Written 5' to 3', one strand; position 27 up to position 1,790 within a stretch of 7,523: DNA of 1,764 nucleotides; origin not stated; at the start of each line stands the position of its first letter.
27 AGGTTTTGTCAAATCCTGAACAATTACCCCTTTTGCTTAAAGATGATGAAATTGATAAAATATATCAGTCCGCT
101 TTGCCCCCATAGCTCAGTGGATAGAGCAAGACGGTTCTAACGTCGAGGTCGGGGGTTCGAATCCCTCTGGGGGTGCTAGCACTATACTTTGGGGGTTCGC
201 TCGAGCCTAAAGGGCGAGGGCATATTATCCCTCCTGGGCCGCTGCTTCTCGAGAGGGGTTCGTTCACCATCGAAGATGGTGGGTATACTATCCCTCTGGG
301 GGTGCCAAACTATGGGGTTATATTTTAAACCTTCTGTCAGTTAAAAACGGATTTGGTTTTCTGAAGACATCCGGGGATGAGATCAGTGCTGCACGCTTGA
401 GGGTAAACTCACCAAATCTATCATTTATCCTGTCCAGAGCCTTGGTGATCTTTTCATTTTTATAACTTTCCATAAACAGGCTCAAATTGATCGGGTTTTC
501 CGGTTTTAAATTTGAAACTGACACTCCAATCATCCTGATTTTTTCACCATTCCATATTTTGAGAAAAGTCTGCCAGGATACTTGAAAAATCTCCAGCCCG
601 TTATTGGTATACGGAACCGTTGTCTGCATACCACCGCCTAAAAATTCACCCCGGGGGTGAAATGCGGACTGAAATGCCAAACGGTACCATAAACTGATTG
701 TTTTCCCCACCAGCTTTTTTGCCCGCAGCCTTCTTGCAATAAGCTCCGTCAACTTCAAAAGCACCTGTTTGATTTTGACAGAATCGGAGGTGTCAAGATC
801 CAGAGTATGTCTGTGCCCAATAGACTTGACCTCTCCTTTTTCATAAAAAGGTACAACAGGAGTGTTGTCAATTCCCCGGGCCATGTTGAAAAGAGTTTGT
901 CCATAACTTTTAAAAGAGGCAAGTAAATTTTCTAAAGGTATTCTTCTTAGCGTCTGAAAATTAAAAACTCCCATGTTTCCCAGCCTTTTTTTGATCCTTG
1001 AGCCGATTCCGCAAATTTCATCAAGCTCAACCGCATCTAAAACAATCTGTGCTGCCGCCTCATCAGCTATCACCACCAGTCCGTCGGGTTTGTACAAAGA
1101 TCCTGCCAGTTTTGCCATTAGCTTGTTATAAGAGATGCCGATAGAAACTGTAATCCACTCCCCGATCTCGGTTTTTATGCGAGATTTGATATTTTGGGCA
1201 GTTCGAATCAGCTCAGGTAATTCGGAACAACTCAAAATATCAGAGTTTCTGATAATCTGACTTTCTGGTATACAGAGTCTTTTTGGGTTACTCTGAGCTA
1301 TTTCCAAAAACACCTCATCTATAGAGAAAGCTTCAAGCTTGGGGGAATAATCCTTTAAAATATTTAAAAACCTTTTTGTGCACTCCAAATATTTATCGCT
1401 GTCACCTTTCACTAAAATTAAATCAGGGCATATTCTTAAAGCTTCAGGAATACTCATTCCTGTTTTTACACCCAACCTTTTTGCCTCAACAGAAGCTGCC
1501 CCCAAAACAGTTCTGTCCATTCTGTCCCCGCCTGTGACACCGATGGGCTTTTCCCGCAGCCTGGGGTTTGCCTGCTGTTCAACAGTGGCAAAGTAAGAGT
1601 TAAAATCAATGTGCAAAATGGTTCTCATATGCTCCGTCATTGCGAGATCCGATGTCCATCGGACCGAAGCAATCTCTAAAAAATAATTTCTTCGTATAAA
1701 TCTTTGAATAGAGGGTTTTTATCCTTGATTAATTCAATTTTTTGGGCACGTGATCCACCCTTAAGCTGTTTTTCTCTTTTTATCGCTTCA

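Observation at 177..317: Two tandem T-arm-like modules after tRNA-Arg, each split by a covarying 27-nt hairpin at the same T-loop position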

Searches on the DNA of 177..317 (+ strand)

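Call 22: search_dna_similar(query=window:177-317:+, collection=phages, mode=distant, max_evalue=1)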
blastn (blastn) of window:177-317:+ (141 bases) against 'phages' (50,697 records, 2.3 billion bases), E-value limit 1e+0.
No match.

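Call 23: search_dna_similar(query=window:177-317:+, collection=plasmids, mode=distant, max_evalue=1)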
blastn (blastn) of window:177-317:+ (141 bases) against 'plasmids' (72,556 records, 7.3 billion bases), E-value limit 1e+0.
Records with a match: 2; places in all: 2; records where one place covers at least 80% of the query: 0.
Best place of each record, by identity: 80-90% 2.
By first word of the organism name: Streptomyces 1; Roseateles 1.
By predicted mobility (MOB-suite, as given by PLSDB): non-mobilizable 2.
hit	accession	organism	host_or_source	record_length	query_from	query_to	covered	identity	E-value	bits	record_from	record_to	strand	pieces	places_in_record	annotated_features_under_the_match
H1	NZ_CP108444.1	Streptomyces sp. NBC_01276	-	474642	53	106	38%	80.4%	4e-1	42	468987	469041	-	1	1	helix-turn-helix domain-containing protein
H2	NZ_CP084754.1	Roseateles sp. XES5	Xenopus laevis,bacterial culture,swab ...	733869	59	90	23%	87.5%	4e-1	41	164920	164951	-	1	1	helix-turn-helix domain-containing protein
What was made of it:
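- On att remnants of tRNA-integrating elements: BLASTN against phages and plasmids gave no relevant match (calls 22, 23).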

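Call 74: build_rna_model(alignment_id=A2, structure=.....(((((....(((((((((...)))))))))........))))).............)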
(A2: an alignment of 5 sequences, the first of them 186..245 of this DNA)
Model R1 built from alignment A2 (5 sequences, 61 columns); structure: as given.
model positions 57; base pairs 14; branch points 0; effective number of sequences 3.48; information 0.978 bits per position. Calibrated on 0.2 Mb of random sequence (short: E-values are rough).
structure used (alignment columns):
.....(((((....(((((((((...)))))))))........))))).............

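Call 75: search_with_rna_model(model_id=R1, sources=[window, L001, L003, L009, L010, L011, L012, L014, L016, L017, L018, L019], max_evalue=10, show_alignments=6)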
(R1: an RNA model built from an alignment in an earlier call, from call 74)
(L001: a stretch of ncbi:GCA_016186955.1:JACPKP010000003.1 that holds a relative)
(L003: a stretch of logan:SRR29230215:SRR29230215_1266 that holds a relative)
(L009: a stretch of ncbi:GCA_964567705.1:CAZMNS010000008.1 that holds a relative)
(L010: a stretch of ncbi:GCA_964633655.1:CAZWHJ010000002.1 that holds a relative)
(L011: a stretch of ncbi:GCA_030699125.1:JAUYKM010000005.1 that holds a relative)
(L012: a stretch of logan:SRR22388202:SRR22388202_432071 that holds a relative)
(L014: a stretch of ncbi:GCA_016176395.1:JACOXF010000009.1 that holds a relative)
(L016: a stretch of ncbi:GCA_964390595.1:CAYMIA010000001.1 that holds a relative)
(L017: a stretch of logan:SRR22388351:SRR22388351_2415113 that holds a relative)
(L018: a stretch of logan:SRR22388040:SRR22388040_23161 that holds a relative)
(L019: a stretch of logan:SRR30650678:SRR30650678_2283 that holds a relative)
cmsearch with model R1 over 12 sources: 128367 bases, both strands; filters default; matches with E-value up to 10: 13.
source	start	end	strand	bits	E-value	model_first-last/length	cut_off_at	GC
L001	6172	6228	-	81.3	1.6e-18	1-57/57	no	0.61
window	186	242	+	81.1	1.8e-18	1-57/57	no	0.61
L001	6238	6294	-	77.4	1.7e-17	1-57/57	no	0.56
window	249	305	+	73.9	1.3e-16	1-57/57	no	0.56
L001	6301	6331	-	27.2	0.00015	1-57/57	no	0.68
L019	1484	1540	-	26.3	0.00025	1-57/57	no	0.54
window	146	176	+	26.3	0.00025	1-57/57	no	0.68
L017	216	246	-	26.3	0.00025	1-57/57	no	0.68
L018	2294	2324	+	21.1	0.0054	1-57/57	no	0.71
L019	3302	3332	-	20.6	0.0072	1-57/57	no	0.71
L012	10275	10303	+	15.1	0.19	1-57/57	no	0.76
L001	4936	4960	-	11.8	1.4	15-43/57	no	0.64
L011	8455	8498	+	10.4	3.2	1-57/57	no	0.5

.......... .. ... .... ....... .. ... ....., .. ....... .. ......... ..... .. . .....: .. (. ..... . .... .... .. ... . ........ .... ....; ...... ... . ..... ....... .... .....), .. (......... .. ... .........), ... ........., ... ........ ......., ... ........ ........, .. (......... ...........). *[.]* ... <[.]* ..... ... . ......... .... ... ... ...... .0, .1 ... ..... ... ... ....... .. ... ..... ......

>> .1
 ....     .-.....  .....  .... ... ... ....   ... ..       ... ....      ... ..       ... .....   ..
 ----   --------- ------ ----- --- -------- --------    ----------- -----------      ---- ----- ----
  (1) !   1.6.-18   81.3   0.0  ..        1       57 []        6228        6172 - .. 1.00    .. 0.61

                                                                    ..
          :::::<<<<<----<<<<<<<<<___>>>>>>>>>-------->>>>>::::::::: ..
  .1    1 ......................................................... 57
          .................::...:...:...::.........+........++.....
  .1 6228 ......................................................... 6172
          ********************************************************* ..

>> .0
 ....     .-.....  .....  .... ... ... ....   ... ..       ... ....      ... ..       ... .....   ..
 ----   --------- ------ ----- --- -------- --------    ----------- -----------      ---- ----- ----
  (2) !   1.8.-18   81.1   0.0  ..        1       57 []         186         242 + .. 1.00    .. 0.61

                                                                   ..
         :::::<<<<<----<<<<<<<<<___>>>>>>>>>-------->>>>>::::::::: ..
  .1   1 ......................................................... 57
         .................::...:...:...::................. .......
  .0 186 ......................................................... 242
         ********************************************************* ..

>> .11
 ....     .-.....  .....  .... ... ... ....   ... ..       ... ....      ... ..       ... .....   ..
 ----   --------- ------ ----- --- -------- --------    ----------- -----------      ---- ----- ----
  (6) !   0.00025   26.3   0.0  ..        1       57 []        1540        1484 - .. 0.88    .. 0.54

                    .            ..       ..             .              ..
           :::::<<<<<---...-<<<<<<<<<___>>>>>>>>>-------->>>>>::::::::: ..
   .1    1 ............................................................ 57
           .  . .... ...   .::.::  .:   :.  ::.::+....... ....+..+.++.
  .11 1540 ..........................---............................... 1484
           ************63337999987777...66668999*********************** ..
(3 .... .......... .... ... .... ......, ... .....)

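Call 86: search_with_rna_model(model_id=R1, sources=[L009, L012, L014, L016, L018, L019, L017, L003, L010], max_evalue=10, filters=off)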
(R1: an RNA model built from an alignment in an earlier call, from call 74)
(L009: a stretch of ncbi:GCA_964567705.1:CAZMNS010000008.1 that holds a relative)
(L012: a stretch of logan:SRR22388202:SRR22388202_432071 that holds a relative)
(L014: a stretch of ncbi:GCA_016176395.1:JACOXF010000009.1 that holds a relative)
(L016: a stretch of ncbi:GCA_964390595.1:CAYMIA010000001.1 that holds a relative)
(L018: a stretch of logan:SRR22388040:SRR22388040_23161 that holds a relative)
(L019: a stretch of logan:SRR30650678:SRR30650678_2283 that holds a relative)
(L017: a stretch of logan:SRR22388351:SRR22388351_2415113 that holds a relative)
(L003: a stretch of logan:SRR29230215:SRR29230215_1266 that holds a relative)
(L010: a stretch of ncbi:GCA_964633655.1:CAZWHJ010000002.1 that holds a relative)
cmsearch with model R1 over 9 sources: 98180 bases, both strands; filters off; matches with E-value up to 10: 11.
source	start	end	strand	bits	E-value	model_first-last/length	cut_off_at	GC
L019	1484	1540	-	26.3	0.00019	1-57/57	no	0.54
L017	216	246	-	26.3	0.00019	1-57/57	no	0.68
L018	2294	2324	+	21.1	0.0041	1-57/57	no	0.71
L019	3302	3332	-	20.6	0.0055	1-57/57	no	0.71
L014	10183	10213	-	18.1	0.025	1-57/57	no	0.68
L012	10275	10303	+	15.1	0.15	1-57/57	no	0.76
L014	17222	17252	-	14.9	0.16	1-57/57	no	0.68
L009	6611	6641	+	14.6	0.19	1-57/57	no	0.65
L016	16533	16563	+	11.4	1.3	1-57/57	no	0.65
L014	8943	8965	+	9.1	5.1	15-41/57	no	0.52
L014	8122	8146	+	8.3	8.5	1-57/57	no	0.6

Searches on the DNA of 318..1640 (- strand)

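Call 58: search_rna_families(sources=[L001, L005], threshold=evalue, max_evalue=10)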
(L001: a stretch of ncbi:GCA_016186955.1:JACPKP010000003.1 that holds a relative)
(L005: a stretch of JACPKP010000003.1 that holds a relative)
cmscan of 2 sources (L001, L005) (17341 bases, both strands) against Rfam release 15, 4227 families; matches with E-value up to 10: 5.
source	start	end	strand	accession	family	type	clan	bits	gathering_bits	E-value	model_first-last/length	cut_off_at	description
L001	6302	6374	-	RF00005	tRNA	Gene; tRNA;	CL00001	65.2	29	1.8e-12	1-71/71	no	tRNA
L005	4411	4483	-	RF00005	tRNA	Gene; tRNA;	CL00001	65.2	29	1.8e-12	1-71/71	no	tRNA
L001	4917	4960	+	RF00697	mir-186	Gene; miRNA;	-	21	70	6.1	21-65/82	no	mir-186 microRNA precursor family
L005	3026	3069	+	RF00697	mir-186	Gene; miRNA;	-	21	70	6.1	21-65/82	no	mir-186 microRNA precursor family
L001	661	714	-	RF01278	SNORD109A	Gene; snRNA; snoRNA; CD-box;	CL00069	19.7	35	6.5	1-67/67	no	Small nucleolar RNA SNORD109A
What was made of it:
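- Tried and rejected: No tRNA 5' fragment was found upstream in L001 or L005 (call 58).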
